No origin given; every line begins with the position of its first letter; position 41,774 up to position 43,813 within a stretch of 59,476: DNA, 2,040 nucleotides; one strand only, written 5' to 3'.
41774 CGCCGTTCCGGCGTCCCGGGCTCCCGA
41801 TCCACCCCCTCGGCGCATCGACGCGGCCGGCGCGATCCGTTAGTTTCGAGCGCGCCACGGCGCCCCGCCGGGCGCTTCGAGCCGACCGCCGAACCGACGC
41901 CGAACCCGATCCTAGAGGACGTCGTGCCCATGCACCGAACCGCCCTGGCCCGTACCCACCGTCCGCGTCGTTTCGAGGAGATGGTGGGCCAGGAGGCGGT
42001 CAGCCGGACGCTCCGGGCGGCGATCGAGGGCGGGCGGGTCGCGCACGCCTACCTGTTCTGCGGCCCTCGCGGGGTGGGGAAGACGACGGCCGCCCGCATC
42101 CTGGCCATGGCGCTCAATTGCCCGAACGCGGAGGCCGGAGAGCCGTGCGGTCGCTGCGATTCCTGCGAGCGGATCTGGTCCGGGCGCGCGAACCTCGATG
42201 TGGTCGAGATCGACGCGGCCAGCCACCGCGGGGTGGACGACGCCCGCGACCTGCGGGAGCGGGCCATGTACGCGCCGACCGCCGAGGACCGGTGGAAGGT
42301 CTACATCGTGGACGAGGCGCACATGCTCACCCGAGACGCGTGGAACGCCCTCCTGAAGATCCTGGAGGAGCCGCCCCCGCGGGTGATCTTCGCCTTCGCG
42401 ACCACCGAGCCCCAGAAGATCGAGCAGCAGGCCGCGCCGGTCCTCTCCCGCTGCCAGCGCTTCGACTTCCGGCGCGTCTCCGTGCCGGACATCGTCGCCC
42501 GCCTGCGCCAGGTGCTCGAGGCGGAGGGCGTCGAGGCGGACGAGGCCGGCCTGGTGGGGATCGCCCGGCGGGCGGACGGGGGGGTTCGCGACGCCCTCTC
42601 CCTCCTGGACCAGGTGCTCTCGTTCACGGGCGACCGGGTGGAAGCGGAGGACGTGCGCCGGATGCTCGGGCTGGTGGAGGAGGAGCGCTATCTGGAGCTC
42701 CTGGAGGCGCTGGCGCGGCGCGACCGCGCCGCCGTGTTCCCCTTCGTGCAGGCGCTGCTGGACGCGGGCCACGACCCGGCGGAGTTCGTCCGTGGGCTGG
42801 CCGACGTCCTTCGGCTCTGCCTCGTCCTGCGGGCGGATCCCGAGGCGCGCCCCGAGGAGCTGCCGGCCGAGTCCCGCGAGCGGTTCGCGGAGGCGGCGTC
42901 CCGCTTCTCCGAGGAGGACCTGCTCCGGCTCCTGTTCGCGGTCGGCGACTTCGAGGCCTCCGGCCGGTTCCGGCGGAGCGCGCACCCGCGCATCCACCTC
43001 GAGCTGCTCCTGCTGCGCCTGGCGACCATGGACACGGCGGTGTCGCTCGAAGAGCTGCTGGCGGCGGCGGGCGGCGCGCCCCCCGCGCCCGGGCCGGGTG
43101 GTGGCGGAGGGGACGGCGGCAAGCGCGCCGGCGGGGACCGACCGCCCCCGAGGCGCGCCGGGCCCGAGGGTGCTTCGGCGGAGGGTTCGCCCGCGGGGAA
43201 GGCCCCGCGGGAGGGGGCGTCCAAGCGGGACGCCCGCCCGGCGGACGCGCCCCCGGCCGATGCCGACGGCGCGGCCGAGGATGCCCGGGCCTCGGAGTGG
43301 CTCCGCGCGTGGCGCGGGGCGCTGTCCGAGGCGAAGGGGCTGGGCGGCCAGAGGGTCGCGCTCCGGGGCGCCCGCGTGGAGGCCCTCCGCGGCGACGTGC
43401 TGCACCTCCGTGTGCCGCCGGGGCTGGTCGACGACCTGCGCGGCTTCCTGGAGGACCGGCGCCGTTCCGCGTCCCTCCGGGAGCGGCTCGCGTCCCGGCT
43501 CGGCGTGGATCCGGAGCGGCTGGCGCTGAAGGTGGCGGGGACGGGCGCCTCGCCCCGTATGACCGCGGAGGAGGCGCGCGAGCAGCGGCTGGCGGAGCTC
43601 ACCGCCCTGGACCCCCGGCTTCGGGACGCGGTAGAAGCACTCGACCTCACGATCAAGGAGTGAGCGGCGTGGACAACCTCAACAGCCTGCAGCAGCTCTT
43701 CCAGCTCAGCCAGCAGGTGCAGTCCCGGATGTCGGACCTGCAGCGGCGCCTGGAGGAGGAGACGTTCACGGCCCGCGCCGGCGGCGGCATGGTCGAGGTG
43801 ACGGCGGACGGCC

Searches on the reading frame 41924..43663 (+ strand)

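Call 11: search_protein_families(library=pfam, proteins=[window:41924-43663:+], max_evalue=0.001)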
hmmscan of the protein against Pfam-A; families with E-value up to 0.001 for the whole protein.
window:41924-43663:+ (579 aa): 7 families
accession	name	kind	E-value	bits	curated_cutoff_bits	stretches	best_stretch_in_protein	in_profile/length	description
PF13177.12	DNA_pol3_delta2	-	2.2e-36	125.7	27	1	22-185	1-160/161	DNA polymerase III, delta subunit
PF12169.13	DNA_pol3_gamma3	-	1.2e-20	74.2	24.4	1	239-377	1-138/143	DNA polymerase III subunits gamma and tau domain III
PF22608.2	DNAX_ATPase_lid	-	9.8e-14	51.3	27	1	190-235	2-47/49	DNA polymerase III clamp loader subunit, ATPase lid domain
PF00004.35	AAA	-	1.6e-09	38.7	21.2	1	44-179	2-125/131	ATPase family associated with various cellular activities (AAA)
PF13401.12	AAA_22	-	3e-07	31.3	27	1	43-158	8-122/130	AAA domain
PF05496.18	RuvB_N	-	1.1e-06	29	27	1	13-68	2-61/159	Holliday junction DNA helicase RuvB P-loop domain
PF13604.12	AAA_30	-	0.00035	20.8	27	0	44-156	22-121/191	AAA domain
